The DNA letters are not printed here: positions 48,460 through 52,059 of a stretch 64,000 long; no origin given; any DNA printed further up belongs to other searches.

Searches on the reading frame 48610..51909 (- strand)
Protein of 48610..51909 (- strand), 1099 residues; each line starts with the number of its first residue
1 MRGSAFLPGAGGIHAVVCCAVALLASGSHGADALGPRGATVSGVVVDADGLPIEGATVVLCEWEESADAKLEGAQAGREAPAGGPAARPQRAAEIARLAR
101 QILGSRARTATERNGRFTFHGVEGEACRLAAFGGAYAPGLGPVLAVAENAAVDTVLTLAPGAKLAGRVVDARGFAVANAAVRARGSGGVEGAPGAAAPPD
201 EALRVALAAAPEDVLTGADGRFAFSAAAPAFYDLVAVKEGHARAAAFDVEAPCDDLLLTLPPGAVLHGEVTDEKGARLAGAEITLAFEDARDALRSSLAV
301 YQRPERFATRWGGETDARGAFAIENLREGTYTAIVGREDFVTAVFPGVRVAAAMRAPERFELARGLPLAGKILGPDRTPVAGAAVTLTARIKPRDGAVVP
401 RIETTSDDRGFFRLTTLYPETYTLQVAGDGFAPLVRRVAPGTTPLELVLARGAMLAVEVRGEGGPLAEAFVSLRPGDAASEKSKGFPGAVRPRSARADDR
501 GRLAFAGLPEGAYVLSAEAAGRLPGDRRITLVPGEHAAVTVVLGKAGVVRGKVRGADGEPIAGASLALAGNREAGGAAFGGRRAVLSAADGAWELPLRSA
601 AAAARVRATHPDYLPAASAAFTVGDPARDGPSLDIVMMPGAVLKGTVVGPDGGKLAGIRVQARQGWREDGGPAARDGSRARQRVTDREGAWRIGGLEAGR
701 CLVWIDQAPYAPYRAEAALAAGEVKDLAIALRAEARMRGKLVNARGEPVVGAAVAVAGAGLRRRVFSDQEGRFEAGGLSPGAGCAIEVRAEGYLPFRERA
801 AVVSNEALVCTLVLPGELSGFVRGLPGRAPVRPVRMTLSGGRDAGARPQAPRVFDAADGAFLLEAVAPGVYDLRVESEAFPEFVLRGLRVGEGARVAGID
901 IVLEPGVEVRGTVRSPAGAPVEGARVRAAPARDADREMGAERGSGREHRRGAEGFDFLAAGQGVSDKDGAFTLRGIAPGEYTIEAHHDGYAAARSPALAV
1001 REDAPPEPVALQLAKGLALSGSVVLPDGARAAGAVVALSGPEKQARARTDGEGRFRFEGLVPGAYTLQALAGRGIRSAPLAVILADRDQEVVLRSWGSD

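Call 58: search_protein_families(library=pfam, proteins=[window:48610-51909:-], max_evalue=0.001)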
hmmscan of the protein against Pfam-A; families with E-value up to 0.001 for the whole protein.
window:48610-51909:- (1099 aa): 13 families
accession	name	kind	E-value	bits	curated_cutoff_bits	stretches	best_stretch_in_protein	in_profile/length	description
PF13620.12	CarboxypepD_reg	-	1.2e-99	327.3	32.3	9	909-1005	2-74/82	Carboxypeptidase regulatory-like domain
PF13715.12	CarbopepD_reg_2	-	3.3e-28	98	32.2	0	964-993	29-58/88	CarboxypepD_reg-like domain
PF00775.27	Dioxygenase_C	-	1.9e-16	60.5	27.3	0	909-985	32-100/182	Dioxygenase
PF17802.7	SpaA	-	9.1e-16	58.2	23.1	0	271-332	8-55/91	Prealbumin-like fold domain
PF17210.9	SdrD_B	-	3.8e-13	50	29.7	0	1043-1076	38-71/112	SdrD B-like domain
PF14686.12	fn3_3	-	4.8e-13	49.1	24.4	0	1034-1070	14-52/75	Polysaccharide lyase family 4, domain II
PF09430.16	EMC7_beta-sandw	-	6.3e-12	46.2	26.6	0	964-991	24-51/122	ER membrane protein complex subunit 7, beta-sandwich domain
PF25020.1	TTR_TEN1-4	-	7.5e-08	32.6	27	0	546-575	6-35/86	Teneurin TTR-like domain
PF02369.22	Big_1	-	2e-07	31.5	34.9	0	34-60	14-40/93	Bacterial Ig-like domain (group 1)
PF15976.11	CooC_C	-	1.6e-06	28.5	29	0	720-774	2-52/93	CS1-pili formation C-terminal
PF10670.15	DUF4198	-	1.8e-06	28.7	34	0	917-988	156-208/209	Domain of unknown function (DUF4198)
PF23193.1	NOMO_3rd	-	2.3e-06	28.1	27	0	960-988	59-87/120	NOMO third transthyretin-like domain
PF08308.17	PEGA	-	0.00052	20.3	20.8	0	416-440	31-55/71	PEGA domain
